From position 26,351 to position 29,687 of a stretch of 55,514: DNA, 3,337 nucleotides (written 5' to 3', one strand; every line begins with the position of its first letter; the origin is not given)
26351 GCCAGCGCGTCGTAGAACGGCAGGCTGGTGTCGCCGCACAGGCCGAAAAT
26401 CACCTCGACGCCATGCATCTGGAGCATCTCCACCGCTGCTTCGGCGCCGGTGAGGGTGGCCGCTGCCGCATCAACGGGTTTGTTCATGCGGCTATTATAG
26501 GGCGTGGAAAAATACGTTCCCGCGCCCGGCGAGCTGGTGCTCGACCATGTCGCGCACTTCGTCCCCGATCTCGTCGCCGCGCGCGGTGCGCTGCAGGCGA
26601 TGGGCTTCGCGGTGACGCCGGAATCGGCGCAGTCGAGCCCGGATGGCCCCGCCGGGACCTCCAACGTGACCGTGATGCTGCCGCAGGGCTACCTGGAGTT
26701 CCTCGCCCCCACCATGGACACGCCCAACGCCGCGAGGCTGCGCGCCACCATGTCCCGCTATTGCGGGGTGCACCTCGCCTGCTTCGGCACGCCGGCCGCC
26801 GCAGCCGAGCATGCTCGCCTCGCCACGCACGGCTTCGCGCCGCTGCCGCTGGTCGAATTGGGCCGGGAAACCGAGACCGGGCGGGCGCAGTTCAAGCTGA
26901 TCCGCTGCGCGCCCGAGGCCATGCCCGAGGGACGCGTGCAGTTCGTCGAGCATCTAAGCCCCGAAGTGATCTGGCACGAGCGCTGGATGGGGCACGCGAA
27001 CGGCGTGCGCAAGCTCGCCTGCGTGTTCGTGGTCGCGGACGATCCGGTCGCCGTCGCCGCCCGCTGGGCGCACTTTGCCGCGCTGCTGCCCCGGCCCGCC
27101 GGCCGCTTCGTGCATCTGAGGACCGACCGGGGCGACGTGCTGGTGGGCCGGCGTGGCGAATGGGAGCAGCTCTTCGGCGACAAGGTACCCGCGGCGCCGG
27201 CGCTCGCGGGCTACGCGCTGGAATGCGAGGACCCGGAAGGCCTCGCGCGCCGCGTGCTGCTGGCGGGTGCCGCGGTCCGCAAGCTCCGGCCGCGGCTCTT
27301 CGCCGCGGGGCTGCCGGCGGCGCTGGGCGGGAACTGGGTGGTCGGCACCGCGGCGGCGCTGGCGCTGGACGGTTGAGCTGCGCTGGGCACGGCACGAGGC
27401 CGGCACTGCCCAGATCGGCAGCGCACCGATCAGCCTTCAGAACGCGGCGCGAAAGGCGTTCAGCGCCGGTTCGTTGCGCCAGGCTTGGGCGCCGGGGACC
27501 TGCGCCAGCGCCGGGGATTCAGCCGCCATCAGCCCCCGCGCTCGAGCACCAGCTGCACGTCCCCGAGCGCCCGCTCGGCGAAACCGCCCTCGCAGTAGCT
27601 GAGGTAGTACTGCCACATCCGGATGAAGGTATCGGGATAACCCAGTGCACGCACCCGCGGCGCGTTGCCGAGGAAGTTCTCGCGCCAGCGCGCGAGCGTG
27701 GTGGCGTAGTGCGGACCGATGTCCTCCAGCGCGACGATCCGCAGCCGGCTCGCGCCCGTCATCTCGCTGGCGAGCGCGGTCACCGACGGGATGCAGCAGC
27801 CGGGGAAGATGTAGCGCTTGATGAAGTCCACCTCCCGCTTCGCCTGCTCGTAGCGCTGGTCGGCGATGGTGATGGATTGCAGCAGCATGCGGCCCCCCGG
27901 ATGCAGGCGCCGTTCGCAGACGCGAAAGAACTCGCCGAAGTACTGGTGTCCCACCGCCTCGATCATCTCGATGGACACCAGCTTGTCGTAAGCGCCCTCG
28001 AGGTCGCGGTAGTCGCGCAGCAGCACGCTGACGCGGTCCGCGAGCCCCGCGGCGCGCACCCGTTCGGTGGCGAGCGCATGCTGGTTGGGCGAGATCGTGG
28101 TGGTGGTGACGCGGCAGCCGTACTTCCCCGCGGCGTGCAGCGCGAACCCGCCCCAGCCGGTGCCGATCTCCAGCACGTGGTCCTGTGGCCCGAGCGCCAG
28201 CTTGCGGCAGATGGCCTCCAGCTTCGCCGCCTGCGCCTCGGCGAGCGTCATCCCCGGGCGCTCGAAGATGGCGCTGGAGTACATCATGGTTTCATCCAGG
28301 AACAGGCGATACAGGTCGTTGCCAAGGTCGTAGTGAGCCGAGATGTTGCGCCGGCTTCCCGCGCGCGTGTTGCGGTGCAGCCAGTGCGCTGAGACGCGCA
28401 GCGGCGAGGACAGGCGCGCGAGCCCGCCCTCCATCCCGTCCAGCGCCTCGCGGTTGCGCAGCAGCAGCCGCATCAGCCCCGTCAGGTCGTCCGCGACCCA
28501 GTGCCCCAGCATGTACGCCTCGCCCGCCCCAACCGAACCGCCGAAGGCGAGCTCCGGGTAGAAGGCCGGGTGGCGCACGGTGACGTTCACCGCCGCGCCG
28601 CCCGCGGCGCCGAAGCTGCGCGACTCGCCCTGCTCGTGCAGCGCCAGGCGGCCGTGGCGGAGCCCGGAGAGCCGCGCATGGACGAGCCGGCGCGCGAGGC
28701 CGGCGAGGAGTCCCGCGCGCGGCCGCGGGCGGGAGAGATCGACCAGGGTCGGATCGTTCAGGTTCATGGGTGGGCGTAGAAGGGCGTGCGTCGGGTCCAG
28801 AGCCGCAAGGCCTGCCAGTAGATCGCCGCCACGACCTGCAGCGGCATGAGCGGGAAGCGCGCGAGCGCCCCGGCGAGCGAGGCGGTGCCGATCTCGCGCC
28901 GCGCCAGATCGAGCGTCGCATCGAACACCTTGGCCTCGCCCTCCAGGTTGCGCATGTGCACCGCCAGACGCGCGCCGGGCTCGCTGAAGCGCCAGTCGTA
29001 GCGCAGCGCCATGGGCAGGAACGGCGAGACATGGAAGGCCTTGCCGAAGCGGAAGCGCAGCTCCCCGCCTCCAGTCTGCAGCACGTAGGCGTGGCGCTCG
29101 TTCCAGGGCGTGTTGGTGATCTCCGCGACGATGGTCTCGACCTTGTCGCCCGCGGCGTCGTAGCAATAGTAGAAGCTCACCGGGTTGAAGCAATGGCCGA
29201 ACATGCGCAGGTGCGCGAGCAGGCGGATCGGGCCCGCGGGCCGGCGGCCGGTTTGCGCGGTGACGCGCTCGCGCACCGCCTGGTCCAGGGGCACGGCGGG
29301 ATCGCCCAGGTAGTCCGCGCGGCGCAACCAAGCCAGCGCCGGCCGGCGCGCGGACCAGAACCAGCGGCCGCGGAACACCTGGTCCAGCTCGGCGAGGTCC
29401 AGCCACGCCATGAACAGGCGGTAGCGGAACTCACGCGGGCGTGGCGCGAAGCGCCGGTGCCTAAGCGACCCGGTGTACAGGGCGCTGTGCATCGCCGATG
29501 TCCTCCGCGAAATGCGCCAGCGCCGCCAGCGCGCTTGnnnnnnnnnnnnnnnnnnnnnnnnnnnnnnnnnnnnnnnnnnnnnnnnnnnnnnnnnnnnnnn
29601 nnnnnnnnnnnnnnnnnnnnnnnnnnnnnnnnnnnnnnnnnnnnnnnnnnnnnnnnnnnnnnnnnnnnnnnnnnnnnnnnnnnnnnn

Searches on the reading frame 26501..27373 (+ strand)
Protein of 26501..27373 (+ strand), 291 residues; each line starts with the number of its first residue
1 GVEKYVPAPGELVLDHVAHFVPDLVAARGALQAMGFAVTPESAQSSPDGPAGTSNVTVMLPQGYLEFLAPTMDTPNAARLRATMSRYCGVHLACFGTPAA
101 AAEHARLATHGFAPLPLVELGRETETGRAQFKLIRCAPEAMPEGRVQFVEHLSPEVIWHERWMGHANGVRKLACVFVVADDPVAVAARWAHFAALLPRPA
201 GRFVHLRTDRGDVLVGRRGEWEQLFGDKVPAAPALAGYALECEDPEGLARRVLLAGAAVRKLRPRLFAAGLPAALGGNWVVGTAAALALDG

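Call 18: search_protein_families(library=pfam, proteins=[window:26501-27373:+])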
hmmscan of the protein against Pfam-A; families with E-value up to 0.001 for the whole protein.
window:26501-27373:+ (291 aa): 2 families
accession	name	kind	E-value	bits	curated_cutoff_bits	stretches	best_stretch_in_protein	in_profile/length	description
PF13468.12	Glyoxalase_3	-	1.6e-26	93.8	25.1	1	14-191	1-174/176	Glyoxalase-like domain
PF13669.12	Glyoxalase_4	-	4.5e-05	24.1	27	1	15-116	1-95/109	Glyoxalase/Bleomycin resistance protein/Dioxygenase superfamily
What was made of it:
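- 26504..27376 (+): Two-domain VOC (Glyoxalase_3) protein, divergent from the operon, with its start codon only 16 nt from the ThDP start. It is the most constant neighbour of the cassette. PF13468 (call 18).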

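Call 24: search_protein_families(library=ncbifam, proteins=[window:26504-27373:+], max_evalue=0.01)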
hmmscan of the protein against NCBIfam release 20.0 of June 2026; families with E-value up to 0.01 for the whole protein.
window:26504-27373:+ (290 aa): 0 families

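Call 31: search_solved_structures(query=window:26504-27373:+, max_evalue=0.1)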
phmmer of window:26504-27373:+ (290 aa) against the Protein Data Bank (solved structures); distinct sequences matched with E-value up to 0.1: 0.
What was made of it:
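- Tried and rejected: No hit (call 31).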

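Call 49: find_homologous_proteins(query=window:26504-27373:+, max_evalue=0.00001)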
Query window:26504-27373:+ (290 aa): 1197 proteins with E <= 0.00001 among 8000 candidates; the best 120 are listed.
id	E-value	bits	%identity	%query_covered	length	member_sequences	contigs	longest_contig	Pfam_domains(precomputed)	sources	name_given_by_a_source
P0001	4.5e-189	645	99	100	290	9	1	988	PF13468.13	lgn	-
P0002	2.3e-167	574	89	100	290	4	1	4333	PF13468.13,PF13669.13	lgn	-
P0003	2.3e-167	574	89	100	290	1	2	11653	PF13468.13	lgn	-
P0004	1.2e-166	572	89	100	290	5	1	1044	PF13468.13,PF13669.13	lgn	-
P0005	8.8e-165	565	88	100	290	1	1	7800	PF13468.13,PF13669.13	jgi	-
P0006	3.1e-164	564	91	96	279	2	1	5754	PF13468.13,PF13669.13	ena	-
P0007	1.3e-163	562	89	97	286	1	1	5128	PF13468.13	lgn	-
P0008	1.9e-163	561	87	100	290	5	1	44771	PF13468.13,PF13669.13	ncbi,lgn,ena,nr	ncbi:MAG: VOC family protein [Proteobacteria bacterium]|nr:VOC family protein [Pseudomonadota bacter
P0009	1.1e-161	555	90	92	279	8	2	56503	PF13468.13,PF13669.13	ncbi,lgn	-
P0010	9.0e-160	549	85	100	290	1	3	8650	PF13468.13,PF13669.13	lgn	-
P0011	3.2e-159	547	84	100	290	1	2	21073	PF13468.13,PF13669.13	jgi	jgi:hypothetical protein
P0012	2.0e-158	544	86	96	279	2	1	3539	PF13468.13,PF13669.13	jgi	jgi:hypothetical protein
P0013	4.6e-157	540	84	98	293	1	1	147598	PF13468.13,PF13669.13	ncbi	ncbi:MAG: VOC family protein [Betaproteobacteria bacterium]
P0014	5.8e-156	536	84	100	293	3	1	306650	PF13468.13,PF13669.13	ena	-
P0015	2.2e-155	535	82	100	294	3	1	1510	PF13468.13,PF13669.13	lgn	-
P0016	2.7e-141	488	75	99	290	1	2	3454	PF13468.13,PF13669.13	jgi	jgi:hypothetical protein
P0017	3.7e-140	485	76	99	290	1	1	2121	PF13468.13,PF13669.13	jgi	jgi:hypothetical protein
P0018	1.2e-139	483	75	99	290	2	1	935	PF13468.13,PF13669.13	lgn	-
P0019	3.3e-130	452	73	100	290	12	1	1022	PF13468.13,PF13669.13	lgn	-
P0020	6.7e-130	451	70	100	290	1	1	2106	PF13468.13,PF13669.13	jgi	jgi:glyoxalase-like protein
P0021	4.6e-129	448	73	100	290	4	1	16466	PF13468.13,PF13669.13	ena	-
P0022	3.7e-127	442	71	99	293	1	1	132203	PF13468.13,PF13669.13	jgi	jgi:hypothetical protein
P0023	1.0e-126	440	72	98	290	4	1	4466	PF13468.13,PF13669.13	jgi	-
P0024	2.3e-126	439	71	100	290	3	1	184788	PF13468.13,PF13669.13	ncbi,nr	ncbi:MAG: VOC family protein [Burkholderiales bacterium]|nr:VOC family protein [Burkholderiales bact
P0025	7.9e-125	434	71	98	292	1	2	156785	PF13468.13,PF13669.13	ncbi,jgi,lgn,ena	-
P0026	1.3e-124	434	70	100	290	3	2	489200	PF13468.13,PF13669.13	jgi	jgi:hypothetical protein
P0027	2.1e-124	433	68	98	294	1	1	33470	PF13468.13,PF13669.13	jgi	jgi:hypothetical protein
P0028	9.6e-123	427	69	100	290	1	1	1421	PF13468.13,PF13669.13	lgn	-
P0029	2.2e-122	426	68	100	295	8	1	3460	PF13468.13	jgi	jgi:hypothetical protein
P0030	3.2e-121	422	69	100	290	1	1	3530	PF13468.13,PF13669.13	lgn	-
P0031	2.3e-120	420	66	99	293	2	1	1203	PF13468.13,PF13669.13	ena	-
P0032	2.4e-120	419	66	100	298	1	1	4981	PF13468.13,PF13669.13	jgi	jgi:hypothetical protein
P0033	8.6e-120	418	70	98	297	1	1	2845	PF13468.13,PF13669.13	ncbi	-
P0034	8.7e-120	418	67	98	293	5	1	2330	PF13468.13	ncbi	-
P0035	3.3e-119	416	67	98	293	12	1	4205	PF13468.13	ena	-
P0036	3.5e-119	416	66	99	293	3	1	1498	PF13468.13,PF13669.13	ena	-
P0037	2.3e-118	413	67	98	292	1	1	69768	PF13468.13,PF13669.13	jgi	jgi:hypothetical protein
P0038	3.0e-118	413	67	99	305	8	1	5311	PF13468.13,PF13669.13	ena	-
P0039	4.0e-118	412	67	99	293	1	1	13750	PF13468.13,PF13669.13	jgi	jgi:hypothetical protein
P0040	4.0e-118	412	66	99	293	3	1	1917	PF13468.13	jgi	jgi:hypothetical protein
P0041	4.7e-118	412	68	99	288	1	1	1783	PF13468.13,PF13669.13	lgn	-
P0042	7.3e-118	411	67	99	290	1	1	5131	PF13468.13,PF13669.13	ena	-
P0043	1.0e-117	411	67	98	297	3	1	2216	PF13468.13,PF13669.13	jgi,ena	-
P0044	1.5e-117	410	66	99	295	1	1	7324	PF13468.13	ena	-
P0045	1.8e-117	410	66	99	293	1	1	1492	PF13468.13,PF13669.13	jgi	jgi:hypothetical protein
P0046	2.2e-117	410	66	99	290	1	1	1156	PF13468.13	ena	-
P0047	2.5e-117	410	66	98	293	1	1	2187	PF13468.13,PF13669.13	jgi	jgi:hypothetical protein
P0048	2.8e-117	409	67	99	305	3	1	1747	PF13468.13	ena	-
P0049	3.8e-117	409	67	99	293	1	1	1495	PF13468.13,PF13669.13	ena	-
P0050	5.3e-117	409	66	99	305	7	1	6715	PF13468.13,PF13669.13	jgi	jgi:hypothetical protein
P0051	5.9e-117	408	66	99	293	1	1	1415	PF13468.13,PF13669.13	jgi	jgi:Glyoxalase-like domain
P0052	6.1e-117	408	66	99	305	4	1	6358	PF13468.13,PF13669.13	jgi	jgi:hypothetical protein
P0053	7.1e-117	408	66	99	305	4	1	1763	PF13468.13,PF13669.13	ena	-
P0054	8.3e-117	408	65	99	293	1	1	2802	PF13468.13,PF13669.13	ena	-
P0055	2.2e-116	406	66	99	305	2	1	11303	PF13468.13,PF13669.13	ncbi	-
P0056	2.4e-116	406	64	99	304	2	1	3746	PF13468.13,PF13669.13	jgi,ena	-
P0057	2.5e-116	406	66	99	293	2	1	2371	PF13468.13,PF13669.13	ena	-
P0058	2.8e-116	406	66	99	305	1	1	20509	PF13468.13,PF13669.13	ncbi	-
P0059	3.2e-116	406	64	99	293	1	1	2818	PF13468.13,PF13669.13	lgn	-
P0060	4.9e-116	405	67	99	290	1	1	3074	PF13468.13,PF13669.13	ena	-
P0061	5.5e-116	405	65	99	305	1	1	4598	PF13468.13,PF13669.13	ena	-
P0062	7.6e-116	405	66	98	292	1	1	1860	PF13468.13,PF13669.13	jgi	jgi:hypothetical protein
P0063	1.0e-115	404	67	99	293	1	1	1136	PF13468.13,PF13669.13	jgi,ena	-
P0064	1.0e-115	404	67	99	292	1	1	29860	PF13468.13,PF13669.13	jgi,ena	-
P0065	1.1e-115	404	65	99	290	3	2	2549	PF13468.13,PF13669.13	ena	-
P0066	1.2e-115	404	66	99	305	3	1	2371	PF13468.13,PF13669.13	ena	-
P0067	1.5e-115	404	66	97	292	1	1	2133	PF13468.13,PF13669.13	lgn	-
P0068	1.7e-115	404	64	99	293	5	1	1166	PF13468.13,PF13669.13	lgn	-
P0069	1.9e-115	403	66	99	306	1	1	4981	PF13468.13,PF13669.13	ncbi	-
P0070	2.0e-115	403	64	99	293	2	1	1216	PF13468.13,PF13669.13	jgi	jgi:hypothetical protein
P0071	2.1e-115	403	66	98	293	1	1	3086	PF13468.13,PF13669.13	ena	-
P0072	2.3e-115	403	66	99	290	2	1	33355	PF13468.13,PF13669.13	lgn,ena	-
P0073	2.7e-115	403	67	98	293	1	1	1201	PF13468.13,PF13669.13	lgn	-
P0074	2.9e-115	403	65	99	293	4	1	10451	PF13468.13,PF13669.13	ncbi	-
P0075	2.9e-115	403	65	99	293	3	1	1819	PF13468.13,PF13669.13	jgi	-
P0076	3.0e-115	403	63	99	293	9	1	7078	PF13468.13,PF13669.13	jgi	-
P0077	4.8e-115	402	64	99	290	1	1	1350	PF13468.13,PF13669.13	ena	-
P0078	6.0e-115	402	65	99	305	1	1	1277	PF13468.13,PF13669.13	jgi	jgi:hypothetical protein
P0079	7.9e-115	401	66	98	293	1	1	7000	PF13468.13,PF13669.13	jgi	jgi:hypothetical protein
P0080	8.2e-115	401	65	99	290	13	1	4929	PF13468.13,PF13669.13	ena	-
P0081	8.4e-115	401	65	99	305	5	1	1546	PF13468.13,PF13669.13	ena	-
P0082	1.0e-114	401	65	99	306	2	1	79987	PF13468.13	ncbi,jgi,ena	jgi:hypothetical protein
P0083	1.0e-114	401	67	98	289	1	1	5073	PF13468.13,PF13669.13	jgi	jgi:hypothetical protein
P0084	1.2e-114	401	65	99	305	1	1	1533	PF13468.13,PF13669.13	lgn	-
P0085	1.2e-114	401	64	99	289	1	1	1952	PF13468.13,PF13669.13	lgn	-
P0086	1.5e-114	401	65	99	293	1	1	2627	PF13468.13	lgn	-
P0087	2.2e-114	400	66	99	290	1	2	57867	PF13468.13,PF13669.13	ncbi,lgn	-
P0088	2.2e-114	400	64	98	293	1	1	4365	PF13468.13,PF13669.13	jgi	jgi:hypothetical protein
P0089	2.4e-114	400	65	99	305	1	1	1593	PF13468.13,PF13669.13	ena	-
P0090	2.5e-114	400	65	98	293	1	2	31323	PF13468.13,PF13669.13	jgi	-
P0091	2.7e-114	400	64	99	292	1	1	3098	PF13468.13,PF13669.13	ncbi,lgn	-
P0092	2.9e-114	400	66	99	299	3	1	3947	PF13468.13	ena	-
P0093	3.2e-114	399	64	99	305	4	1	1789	PF13468.13,PF13669.13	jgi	jgi:hypothetical protein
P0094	3.3e-114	399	64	99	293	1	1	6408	PF13468.13,PF13669.13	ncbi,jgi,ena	jgi:hypothetical protein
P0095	3.8e-114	399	64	99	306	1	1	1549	PF13468.13,PF13669.13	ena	-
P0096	4.4e-114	399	64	98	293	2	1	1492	PF13468.13,PF13669.13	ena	-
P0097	5.2e-114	399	65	98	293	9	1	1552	PF13468.13,PF13669.13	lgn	-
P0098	7.0e-114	398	64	99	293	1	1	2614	PF13468.13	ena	-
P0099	7.1e-114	398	64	99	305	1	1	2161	PF13468.13,PF13669.13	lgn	-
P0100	7.9e-114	398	66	98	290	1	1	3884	PF13468.13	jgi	jgi:hypothetical protein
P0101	8.9e-114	398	65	97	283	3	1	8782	PF13468.13,PF13669.13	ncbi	-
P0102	9.1e-114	398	63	99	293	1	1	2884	PF13468.13,PF13669.13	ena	-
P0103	1.0e-113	398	64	99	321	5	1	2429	PF13468.13,PF13669.13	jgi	jgi:hypothetical protein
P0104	1.2e-113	398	65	99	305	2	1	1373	PF13468.13,PF13669.13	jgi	jgi:hypothetical protein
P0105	1.3e-113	397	66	98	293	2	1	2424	PF13468.13,PF13669.13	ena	-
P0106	1.3e-113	397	64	99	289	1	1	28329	PF13468.13,PF13669.13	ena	-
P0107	1.3e-113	397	64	99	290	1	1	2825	PF13468.13,PF13669.13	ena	-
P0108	1.8e-113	397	64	99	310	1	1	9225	PF13468.13,PF13669.13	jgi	jgi:hypothetical protein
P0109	2.3e-113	397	63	99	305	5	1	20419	PF13468.13,PF13669.13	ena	-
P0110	2.4e-113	397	63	99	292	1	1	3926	PF13468.13,PF13669.13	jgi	jgi:Glyoxalase-like domain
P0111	2.6e-113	396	64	99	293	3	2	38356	PF13468.13,PF13669.13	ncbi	ncbi:MAG: VOC family protein [Burkholderiales bacterium]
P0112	2.6e-113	396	64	99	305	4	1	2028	PF13468.13,PF13669.13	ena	-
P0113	2.9e-113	396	65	99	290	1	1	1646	PF13468.13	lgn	-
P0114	2.9e-113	396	65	97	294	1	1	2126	PF13468.13,PF13669.13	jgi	jgi:hypothetical protein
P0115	2.9e-113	396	64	99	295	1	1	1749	PF13468.13,PF13669.13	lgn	-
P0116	3.0e-113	396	64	99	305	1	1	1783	PF13468.13,PF13669.13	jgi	jgi:hypothetical protein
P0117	3.3e-113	396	64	99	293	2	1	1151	PF13468.13,PF13669.13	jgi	-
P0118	3.8e-113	396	64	99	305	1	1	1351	PF13468.13,PF13669.13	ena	-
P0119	3.9e-113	396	65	99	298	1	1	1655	PF13468.13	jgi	-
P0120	4.8e-113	396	65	98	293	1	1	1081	PF13468.13,PF13669.13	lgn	-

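Call 56: predict_structure(alignment_id=A1)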
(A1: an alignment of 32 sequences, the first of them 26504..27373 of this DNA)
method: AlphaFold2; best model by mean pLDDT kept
length: 290 residues; sequences in the alignment: 32
mean_pLDDT: 92.6   pTM: 0.90
mean pLDDT of the five models: 92.6, 91.3, 89.7, 87.4, 86.2
residues with pLDDT >= 90: 230; 70-90: 55; 50-70: 5; < 50: 0
segments of 3 or more residues with pLDDT < 50: none
pLDDT, mean of each block of 10 residues (from residue 1): 75 94 96 96 91 95 95 89 87 94 95 94 92 90 88 91 95 96 94 90 94 96 91 95 98 94 96 92 90
secondary structure, 60 per line:
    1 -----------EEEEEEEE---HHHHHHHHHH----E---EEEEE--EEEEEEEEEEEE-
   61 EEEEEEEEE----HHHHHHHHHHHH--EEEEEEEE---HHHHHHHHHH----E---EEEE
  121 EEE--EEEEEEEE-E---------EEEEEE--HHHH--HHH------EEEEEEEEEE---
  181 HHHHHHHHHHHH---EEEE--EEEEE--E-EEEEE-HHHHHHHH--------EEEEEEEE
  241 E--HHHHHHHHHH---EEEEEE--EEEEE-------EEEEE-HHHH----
elements in order: E12-19 H23-32 E41-45 E48-59 E61-69 H74-85 E88-95 H99-108 E117-123 E126-133 E145-150 H153-156 E168-177 H181-192 E196-199 E202-206 E211-215 H217-224 E233-241 H244-253 E257-262 E265-269 E277-281 H283-286
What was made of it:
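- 26504..27376 (+): The AlphaFold model has pLDDT 92.6 (call 56).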

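Call 59: fold_search(model_id=the predicted structure, library=pdb)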
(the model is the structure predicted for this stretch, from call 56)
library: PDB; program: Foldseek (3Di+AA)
matches with E <= 10: 522; with E <= 0.001: 172
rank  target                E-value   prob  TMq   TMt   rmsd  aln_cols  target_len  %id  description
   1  3p8a_B                1.7e-11  1.00  0.65  0.74   4.7       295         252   11  Crystal Structure of a hypothetical protein from Staphylococcus aureus (released 2011-10-19)
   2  8xtv_B                1.9e-11  1.00  0.58  0.47   6.9       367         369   11  Crystal structure of AaHPPD-Y14150 complex (released 2025-01-15)
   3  9lia                  2.4e-11  1.00  0.57  0.46   7.6       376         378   12  Crystal structure of AaHPPD-ZD001 complex (released 2025-07-02)
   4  3p8a_A                2.9e-11  1.00  0.65  0.74   4.8       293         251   11  Crystal Structure of a hypothetical protein from Staphylococcus aureus (released 2011-10-19)
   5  7x7l_B                5.6e-11  1.00  0.63  0.52   6.3       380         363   12  Crystal structure of ZmHPPD-Y13161 complex (released 2022-06-01)
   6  8xtv_A                5.6e-11  1.00  0.56  0.45   7.4       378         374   12  Crystal structure of AaHPPD-Y14150 complex (released 2025-01-15)
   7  9kgm_A                7.1e-11  1.00  0.56  0.44   7.3       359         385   13  Complex structure of OsHPPD with MBQ (released 2025-11-12)
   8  7x7l_C                9.0e-11  1.00  0.59  0.47   6.9       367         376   12  Crystal structure of ZmHPPD-Y13161 complex (released 2022-06-01)
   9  9kgm_B                9.5e-11  1.00  0.56  0.44   8.3       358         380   14  Complex structure of OsHPPD with MBQ (released 2025-11-12)
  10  9qmv                  1.1e-10  1.00  0.58  0.46   8.1       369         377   10  Arabidopsis thaliana 4-hydroxyphenylpyruvate dioxygenase in complex with 2-(2-nitro-4-trifluoromethylbenzoyl)-1, 3-cyclo (released 2026-04-08)
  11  8who                  1.4e-10  1.00  0.60  0.47   7.0       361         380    9  Crystal structure of AtHPPD-YH20541 complex (released 2024-09-25)
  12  8whp                  1.4e-10  1.00  0.60  0.48   7.2       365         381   10  Crystal structure of AtHPPD-YH201042 complex (released 2024-09-25)
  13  7ezq                  1.5e-10  1.00  0.63  0.50   6.6       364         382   10  Complex structure of AtHPPD with inhibitor Y15832 (released 2022-06-01)
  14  7vc8                  1.6e-10  1.00  0.58  0.46   7.2       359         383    9  Complex structure of AtHPPD with inhibitor PYQ3 (released 2022-09-07)
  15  8i2p                  1.6e-10  1.00  0.55  0.44   7.4       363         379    9  Crystal structure of AtHPPD-Y19060 complex (released 2023-12-20)
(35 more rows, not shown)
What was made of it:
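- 26504..27376 (+): The fold resembles two-barrel VOC enzymes such as 3P8A, HPPD and hydroxymandelate synthase, with TM 0.55-0.65 and about 10% identity (call 59).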

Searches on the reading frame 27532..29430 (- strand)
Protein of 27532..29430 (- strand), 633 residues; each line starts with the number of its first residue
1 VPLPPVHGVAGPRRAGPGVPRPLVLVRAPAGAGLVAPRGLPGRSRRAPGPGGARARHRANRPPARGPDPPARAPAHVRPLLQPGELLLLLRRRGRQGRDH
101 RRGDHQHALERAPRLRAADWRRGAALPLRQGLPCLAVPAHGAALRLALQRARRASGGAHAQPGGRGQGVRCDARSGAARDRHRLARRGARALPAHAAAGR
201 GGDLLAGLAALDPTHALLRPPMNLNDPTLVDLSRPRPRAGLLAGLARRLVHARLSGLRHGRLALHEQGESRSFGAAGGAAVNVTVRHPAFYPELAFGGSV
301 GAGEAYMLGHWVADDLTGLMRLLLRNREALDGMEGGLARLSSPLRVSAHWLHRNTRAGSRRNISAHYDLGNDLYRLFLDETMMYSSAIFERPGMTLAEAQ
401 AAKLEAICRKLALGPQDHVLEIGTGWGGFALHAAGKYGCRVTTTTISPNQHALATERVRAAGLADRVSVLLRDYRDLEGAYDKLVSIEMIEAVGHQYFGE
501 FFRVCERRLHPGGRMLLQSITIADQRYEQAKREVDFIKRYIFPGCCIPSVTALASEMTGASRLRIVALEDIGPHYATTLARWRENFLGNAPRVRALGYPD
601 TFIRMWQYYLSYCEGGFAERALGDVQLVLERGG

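Call 18: search_protein_families(library=pfam, proteins=[window:27532-29430:-])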
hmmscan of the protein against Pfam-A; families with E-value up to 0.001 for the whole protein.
window:27532-29430:- (633 aa): 6 families
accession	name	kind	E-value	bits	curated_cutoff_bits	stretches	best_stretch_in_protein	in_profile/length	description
PF02353.26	CMAS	-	5.3e-84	282.2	27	1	359-622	6-268/273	Mycolic acid cyclopropane synthetase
PF13649.12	Methyltransf_25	-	4.1e-11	43.9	27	1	419-513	1-97/97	Methyltransferase domain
PF08241.18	Methyltransf_11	-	3.2e-09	37.8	21.2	1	420-516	1-94/95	Methyltransferase domain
PF13489.12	Methyltransf_23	-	7.2e-08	32.8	27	1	411-557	16-154/164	Methyltransferase domain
PF08242.18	Methyltransf_12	-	5.3e-07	30.7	30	1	420-514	1-97/98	Methyltransferase domain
PF13847.12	Methyltransf_31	-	0.00024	21.3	27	1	416-530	4-122/145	Methyltransferase domain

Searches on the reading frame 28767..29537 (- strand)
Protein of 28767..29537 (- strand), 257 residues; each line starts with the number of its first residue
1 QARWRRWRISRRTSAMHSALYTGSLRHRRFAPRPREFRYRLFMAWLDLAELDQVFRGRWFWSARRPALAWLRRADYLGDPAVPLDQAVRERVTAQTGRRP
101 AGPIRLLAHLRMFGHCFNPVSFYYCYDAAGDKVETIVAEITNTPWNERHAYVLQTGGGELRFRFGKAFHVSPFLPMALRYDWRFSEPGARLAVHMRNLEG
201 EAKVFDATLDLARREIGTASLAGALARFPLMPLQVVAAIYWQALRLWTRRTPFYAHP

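Call 18: search_protein_families(library=pfam, proteins=[window:28767-29537:-])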
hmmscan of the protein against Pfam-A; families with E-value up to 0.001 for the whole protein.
window:28767-29537:- (257 aa): 1 family
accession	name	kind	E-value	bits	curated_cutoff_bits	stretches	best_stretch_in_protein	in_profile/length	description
PF07103.16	DUF1365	-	1.5e-82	277.2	25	1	20-257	1-233/235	Protein of unknown function (DUF1365)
